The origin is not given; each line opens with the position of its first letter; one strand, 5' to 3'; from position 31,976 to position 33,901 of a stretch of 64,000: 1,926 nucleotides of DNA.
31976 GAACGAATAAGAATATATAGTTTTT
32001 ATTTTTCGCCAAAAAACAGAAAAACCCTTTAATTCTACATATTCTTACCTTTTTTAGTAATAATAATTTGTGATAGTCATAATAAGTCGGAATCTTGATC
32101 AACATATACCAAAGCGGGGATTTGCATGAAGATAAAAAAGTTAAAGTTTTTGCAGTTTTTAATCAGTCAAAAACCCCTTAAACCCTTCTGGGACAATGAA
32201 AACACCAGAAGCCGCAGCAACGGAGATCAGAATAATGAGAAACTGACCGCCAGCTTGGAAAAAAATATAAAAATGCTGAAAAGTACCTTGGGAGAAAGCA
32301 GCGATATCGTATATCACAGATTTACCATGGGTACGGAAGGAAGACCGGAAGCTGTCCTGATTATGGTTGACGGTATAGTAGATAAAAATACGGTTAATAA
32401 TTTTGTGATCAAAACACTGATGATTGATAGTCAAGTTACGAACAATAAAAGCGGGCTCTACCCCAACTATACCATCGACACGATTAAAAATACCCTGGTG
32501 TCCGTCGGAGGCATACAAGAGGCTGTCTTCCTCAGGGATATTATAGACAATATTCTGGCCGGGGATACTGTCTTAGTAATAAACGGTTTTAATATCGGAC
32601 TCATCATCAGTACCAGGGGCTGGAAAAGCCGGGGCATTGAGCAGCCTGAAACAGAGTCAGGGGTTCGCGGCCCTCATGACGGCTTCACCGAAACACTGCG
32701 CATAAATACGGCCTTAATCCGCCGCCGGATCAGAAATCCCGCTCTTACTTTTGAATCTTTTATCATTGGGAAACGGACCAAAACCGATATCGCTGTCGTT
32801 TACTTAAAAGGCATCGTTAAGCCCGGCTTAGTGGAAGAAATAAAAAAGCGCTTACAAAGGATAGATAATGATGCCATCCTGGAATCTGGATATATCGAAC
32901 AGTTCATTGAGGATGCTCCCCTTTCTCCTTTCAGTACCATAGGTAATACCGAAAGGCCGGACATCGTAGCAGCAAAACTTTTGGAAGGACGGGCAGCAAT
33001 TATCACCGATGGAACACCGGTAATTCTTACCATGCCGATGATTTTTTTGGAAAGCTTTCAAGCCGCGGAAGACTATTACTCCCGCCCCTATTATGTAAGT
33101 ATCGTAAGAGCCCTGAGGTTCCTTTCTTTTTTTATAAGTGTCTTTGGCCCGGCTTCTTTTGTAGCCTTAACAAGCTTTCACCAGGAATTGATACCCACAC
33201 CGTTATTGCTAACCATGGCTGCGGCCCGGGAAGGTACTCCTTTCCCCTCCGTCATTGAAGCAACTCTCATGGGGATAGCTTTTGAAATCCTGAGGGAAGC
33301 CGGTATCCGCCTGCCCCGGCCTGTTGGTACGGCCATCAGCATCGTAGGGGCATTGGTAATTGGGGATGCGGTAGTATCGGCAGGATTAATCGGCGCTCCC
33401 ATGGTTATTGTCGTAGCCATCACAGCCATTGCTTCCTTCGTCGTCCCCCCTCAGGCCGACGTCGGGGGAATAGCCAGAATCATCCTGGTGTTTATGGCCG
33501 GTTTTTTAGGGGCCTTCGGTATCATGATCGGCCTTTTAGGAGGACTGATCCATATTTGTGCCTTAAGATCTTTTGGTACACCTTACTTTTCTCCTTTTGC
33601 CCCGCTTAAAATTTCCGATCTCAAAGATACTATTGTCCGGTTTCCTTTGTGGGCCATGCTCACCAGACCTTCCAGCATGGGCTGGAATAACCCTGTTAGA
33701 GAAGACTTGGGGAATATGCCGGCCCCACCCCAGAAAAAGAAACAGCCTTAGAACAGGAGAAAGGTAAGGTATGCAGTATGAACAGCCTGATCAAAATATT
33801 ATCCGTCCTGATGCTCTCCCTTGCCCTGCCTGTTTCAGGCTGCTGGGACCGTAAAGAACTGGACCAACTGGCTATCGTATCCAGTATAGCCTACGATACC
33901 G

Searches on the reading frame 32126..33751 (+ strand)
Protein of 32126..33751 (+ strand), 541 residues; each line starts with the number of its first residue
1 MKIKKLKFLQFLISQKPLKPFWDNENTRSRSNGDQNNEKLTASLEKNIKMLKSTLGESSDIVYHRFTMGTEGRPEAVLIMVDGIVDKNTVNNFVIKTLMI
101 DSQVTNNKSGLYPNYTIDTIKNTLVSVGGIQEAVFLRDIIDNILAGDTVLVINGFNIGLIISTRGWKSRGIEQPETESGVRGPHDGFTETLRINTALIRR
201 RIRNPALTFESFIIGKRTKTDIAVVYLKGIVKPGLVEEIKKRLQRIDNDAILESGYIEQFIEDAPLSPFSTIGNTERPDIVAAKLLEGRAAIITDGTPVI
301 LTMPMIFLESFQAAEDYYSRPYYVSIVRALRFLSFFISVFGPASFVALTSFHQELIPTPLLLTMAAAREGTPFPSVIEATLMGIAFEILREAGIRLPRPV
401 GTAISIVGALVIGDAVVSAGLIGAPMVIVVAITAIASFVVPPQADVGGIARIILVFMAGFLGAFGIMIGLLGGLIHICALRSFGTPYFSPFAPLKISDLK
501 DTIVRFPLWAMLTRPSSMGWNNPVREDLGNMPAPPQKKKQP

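Call 36: list_cluster_members(proteins=[P0018, window:32126-33751:+, window:26985-27335:-, window:28125-28712:+, window:24397-25926:-, window:28867-29067:-, window:26045-26191:+, window:30287-30403:+, window:29766-29873:+, window:53270-56479:-])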
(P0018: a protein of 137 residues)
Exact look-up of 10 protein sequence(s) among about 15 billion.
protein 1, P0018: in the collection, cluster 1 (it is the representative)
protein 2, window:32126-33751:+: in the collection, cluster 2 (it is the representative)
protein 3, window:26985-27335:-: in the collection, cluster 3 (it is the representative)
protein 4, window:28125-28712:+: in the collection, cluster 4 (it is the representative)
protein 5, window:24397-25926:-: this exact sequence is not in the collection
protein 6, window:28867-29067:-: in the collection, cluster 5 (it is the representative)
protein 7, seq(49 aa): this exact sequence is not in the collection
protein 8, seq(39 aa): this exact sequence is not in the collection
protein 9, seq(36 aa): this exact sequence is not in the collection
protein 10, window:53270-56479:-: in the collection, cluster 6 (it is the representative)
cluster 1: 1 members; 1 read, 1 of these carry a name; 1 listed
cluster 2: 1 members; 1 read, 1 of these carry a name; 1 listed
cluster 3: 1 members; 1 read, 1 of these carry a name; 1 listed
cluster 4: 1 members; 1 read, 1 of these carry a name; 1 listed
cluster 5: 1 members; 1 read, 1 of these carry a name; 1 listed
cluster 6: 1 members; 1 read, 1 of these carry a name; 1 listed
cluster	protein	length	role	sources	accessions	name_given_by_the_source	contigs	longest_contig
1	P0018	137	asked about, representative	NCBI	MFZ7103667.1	MAG: hypothetical protein ACOWWO_13580 [Peptococcaceae bacterium]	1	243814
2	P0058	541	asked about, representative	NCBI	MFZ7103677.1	MAG: spore germination protein [Peptococcaceae bacterium]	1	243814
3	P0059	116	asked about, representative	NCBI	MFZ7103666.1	MAG: hypothetical protein ACOWWO_13575 [Peptococcaceae bacterium]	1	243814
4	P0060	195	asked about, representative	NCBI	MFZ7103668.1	MAG: hypothetical protein ACOWWO_13585 [Peptococcaceae bacterium]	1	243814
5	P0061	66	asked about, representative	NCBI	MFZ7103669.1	MAG: hypothetical protein ACOWWO_13590 [Peptococcaceae bacterium]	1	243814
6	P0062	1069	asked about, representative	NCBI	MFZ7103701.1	MAG: carbamoyl-phosphate synthase large subunit [Peptococcaceae bacterium]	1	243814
